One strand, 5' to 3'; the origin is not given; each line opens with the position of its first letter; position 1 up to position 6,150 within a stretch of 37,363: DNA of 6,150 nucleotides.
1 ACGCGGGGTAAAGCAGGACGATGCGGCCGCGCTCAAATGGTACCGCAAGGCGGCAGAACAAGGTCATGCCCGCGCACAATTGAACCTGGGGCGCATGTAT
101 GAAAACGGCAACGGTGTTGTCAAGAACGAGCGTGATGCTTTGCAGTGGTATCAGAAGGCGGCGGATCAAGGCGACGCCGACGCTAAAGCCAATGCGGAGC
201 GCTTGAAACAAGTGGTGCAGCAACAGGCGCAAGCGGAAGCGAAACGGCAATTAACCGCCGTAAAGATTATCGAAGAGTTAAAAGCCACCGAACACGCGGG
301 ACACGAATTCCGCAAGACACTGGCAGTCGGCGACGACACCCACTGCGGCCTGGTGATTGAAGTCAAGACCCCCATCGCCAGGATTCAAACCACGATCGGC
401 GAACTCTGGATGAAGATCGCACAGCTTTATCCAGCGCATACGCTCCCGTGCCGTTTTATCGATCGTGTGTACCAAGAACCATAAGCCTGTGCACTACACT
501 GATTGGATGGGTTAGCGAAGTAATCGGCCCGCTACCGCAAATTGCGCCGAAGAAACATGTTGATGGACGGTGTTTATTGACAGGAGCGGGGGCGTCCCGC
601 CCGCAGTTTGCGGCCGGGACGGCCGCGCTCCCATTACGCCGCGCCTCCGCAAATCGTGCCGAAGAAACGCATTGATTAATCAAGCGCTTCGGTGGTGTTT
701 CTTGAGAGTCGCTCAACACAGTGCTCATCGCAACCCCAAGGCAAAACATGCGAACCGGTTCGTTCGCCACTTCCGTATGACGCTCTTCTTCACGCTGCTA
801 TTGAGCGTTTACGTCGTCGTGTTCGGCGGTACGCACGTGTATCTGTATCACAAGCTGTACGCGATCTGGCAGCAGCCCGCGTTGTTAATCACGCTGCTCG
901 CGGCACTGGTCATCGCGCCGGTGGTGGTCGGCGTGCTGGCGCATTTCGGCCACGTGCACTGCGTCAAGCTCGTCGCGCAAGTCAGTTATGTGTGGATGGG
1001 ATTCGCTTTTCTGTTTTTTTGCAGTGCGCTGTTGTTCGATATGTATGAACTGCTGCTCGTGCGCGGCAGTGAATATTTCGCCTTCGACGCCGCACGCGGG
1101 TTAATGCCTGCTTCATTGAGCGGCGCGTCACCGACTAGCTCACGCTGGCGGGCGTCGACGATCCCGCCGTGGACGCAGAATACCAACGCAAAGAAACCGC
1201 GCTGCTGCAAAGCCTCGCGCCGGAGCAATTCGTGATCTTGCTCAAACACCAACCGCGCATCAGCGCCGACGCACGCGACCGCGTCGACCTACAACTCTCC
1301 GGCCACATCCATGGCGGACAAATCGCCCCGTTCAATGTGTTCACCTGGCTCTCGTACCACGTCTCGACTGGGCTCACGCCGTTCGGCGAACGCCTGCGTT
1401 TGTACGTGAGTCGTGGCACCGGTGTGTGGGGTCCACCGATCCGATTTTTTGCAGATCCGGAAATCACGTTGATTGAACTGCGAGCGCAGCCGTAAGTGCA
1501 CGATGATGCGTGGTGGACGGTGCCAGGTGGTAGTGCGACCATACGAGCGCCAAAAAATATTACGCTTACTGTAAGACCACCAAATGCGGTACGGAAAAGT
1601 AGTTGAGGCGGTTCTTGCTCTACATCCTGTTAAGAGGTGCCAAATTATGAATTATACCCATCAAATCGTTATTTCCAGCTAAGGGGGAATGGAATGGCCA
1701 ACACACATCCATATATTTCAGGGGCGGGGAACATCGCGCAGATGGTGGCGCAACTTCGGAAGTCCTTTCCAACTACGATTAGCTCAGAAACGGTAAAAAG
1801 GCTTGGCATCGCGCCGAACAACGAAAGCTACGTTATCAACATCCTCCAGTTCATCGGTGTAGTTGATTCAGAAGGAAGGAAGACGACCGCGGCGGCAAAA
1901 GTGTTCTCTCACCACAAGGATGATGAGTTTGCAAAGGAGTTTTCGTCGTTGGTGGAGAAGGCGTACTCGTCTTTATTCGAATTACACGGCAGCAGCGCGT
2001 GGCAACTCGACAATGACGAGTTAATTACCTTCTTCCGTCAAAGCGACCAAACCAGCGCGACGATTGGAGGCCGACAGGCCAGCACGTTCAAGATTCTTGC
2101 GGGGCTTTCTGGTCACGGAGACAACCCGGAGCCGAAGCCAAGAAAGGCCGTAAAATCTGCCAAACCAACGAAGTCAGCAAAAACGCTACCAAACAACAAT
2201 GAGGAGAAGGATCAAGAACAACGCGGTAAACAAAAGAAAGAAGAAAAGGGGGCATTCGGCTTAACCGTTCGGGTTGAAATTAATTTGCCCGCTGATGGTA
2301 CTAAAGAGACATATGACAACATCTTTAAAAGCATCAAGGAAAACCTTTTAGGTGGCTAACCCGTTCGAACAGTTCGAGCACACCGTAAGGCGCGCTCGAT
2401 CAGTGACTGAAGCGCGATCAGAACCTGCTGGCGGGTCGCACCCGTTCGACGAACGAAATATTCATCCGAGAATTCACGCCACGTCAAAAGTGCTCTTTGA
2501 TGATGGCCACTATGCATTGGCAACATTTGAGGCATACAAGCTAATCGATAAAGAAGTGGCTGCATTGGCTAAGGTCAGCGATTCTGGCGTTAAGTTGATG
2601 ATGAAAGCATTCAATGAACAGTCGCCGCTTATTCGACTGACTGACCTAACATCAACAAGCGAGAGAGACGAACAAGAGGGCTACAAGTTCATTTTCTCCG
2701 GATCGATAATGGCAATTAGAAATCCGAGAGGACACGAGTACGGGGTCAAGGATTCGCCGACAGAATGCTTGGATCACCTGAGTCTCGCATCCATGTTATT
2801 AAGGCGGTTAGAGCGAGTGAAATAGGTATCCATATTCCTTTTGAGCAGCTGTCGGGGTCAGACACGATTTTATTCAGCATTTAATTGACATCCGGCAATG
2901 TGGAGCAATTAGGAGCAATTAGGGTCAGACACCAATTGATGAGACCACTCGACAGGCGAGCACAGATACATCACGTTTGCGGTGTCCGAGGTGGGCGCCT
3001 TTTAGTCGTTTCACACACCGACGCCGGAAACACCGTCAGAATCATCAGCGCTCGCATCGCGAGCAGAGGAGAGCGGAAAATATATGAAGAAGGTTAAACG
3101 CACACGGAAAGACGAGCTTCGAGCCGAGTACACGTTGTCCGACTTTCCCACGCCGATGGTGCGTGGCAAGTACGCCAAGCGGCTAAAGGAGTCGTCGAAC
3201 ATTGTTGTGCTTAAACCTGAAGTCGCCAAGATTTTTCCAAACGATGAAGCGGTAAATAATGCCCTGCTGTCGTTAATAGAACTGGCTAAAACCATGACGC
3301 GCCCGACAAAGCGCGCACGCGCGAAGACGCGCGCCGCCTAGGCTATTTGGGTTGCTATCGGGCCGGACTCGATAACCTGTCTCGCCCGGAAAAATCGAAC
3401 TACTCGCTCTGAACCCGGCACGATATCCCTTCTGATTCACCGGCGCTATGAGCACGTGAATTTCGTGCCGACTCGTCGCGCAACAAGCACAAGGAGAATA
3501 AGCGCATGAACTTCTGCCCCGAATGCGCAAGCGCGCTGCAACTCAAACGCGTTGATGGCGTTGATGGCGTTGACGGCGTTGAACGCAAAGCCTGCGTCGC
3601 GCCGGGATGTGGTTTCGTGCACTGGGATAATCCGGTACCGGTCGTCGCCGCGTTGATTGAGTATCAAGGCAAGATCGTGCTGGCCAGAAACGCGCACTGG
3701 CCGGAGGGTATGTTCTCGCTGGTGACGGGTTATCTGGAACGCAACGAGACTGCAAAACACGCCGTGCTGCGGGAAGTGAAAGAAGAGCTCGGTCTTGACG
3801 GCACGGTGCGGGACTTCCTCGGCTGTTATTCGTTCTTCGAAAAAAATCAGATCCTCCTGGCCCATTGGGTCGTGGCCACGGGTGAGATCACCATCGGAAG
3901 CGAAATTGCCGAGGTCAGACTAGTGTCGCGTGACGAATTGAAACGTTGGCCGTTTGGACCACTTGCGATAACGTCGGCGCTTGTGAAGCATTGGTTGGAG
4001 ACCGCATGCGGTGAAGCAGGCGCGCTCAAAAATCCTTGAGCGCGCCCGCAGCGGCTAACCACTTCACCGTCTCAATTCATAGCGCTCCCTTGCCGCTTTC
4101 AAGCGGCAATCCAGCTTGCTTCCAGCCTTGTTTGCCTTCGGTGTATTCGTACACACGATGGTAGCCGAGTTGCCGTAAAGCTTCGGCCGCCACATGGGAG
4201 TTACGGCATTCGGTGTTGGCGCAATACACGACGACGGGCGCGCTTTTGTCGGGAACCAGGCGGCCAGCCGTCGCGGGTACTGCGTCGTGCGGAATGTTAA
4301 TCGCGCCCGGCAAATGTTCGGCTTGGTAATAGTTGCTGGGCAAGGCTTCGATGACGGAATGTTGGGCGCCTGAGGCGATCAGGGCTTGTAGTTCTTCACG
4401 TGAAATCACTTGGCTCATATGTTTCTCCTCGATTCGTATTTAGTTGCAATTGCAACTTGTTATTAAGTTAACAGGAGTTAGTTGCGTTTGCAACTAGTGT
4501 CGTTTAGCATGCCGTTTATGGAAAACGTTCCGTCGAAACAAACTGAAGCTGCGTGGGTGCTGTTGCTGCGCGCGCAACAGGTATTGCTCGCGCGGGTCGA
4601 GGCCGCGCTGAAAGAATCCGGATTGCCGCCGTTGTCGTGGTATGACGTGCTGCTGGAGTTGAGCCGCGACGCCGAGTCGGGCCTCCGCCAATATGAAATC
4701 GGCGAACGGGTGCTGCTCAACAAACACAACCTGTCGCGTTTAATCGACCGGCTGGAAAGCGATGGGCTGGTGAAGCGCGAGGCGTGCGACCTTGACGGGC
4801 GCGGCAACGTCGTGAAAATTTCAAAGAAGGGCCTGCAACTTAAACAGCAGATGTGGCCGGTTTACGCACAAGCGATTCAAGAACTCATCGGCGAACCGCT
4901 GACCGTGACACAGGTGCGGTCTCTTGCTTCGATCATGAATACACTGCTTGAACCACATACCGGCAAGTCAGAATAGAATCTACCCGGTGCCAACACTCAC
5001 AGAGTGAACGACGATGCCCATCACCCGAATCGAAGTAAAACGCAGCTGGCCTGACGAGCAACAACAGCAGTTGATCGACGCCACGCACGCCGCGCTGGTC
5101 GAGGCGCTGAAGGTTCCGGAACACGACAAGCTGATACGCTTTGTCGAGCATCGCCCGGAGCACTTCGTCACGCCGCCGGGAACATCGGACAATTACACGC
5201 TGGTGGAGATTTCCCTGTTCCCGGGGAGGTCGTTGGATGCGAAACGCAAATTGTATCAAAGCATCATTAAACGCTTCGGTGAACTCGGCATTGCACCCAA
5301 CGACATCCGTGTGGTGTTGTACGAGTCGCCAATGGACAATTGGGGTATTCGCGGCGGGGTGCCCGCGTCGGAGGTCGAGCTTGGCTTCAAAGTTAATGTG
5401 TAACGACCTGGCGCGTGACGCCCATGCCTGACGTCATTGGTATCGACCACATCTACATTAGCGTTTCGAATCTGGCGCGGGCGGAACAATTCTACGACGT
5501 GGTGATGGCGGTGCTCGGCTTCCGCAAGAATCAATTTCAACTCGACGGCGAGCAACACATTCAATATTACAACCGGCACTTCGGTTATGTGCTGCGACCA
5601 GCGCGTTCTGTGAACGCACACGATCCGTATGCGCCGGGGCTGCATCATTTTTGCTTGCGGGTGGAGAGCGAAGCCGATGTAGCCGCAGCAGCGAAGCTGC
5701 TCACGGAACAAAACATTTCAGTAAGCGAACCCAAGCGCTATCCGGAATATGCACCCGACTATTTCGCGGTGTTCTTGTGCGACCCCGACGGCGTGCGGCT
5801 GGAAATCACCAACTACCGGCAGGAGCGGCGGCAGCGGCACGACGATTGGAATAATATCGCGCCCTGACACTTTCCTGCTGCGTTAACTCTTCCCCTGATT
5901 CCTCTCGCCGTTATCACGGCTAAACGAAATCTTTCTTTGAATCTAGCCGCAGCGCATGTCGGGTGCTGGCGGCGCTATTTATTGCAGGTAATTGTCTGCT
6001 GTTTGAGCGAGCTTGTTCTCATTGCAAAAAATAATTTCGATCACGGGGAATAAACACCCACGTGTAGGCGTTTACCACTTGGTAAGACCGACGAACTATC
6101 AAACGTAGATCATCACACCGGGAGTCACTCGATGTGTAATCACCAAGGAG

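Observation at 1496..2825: Overlapping DUF5343-like / TIGR02391-like gene pair in an AT-rich islet: candidate toxin or abortive-infection module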

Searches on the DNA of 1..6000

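Call 81: search_rna_families(source=window, start=1, end=6000, threshold=evalue, max_evalue=0.1)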
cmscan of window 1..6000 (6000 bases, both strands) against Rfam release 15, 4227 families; matches with E-value up to 0.1: 0.
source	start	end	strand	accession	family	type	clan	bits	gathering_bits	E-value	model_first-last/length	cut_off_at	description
